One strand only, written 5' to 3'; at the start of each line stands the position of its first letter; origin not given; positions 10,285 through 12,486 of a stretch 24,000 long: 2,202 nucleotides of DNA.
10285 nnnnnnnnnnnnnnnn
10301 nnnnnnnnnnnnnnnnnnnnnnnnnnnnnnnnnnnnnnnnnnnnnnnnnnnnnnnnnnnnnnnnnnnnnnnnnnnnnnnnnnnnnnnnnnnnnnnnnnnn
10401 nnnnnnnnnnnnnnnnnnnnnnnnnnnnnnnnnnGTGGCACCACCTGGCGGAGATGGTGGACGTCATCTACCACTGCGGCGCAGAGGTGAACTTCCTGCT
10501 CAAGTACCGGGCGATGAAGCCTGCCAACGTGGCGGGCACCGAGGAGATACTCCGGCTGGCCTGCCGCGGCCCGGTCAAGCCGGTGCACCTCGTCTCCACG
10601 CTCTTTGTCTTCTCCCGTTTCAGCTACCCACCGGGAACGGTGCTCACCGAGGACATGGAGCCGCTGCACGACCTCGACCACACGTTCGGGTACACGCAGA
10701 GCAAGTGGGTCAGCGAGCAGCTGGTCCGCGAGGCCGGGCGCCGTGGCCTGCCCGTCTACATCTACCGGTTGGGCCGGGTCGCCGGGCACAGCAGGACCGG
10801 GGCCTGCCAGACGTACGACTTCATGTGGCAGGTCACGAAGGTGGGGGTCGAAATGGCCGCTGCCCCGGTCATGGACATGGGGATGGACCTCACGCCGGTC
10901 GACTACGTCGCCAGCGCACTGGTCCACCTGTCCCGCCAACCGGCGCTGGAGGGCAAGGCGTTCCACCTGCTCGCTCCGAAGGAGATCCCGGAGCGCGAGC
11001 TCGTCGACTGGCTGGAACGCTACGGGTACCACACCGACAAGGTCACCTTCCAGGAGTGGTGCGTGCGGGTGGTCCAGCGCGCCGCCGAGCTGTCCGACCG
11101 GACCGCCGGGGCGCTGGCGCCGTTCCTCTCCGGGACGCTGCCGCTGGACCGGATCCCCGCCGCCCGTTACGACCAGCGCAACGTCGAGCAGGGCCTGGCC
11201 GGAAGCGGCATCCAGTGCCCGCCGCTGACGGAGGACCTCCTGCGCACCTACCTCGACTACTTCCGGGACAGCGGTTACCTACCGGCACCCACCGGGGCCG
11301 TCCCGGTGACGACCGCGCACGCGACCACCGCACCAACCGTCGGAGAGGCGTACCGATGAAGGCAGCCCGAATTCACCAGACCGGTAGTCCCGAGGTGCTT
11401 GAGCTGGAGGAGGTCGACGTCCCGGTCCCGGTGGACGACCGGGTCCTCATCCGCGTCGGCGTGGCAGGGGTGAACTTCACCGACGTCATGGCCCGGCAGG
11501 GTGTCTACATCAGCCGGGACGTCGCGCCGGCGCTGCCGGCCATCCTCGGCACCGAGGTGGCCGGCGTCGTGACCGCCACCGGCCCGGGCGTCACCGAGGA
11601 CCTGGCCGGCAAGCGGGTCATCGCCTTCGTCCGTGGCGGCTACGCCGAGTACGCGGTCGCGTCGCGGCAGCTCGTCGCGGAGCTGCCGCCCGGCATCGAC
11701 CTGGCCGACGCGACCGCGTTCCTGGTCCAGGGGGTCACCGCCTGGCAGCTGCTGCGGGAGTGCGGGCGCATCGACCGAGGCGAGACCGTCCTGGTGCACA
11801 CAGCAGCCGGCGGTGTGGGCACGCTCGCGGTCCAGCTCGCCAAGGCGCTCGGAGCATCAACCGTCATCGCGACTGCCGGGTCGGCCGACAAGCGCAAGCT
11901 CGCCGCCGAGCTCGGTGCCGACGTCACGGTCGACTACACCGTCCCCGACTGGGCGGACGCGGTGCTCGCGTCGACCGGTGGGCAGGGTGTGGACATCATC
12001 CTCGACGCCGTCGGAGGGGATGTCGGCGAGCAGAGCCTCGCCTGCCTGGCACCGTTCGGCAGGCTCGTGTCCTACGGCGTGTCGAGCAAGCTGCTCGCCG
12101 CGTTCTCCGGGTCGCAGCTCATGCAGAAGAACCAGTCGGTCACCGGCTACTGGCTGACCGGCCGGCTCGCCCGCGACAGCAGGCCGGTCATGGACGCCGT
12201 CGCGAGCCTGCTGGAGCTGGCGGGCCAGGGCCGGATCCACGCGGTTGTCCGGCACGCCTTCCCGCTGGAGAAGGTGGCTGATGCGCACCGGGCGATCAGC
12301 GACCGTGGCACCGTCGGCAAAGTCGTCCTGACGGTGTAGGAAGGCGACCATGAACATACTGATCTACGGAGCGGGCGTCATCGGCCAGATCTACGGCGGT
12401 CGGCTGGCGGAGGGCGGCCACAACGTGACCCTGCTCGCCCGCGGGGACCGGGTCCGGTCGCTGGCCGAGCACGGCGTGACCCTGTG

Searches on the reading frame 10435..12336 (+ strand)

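Call 25: search_protein_families(library=pfam, proteins=[window:10435-12336:+], max_evalue=0.001)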
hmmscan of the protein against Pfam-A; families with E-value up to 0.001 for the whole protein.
window:10435-12336:+ (634 aa): 3 families
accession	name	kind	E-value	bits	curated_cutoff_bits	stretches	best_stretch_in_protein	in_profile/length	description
PF00107.32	ADH_zinc_N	-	1.6e-32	112.6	31.8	1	460-589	1-127/129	Zinc-binding dehydrogenase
PF13602.12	ADH_zinc_N_2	-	1.1e-24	88.3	27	1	493-632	1-134/134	Zinc-binding dehydrogenase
PF08240.17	ADH_N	-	1e-13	51.9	23.5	1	334-418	2-103/104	Alcohol dehydrogenase GroES-like domain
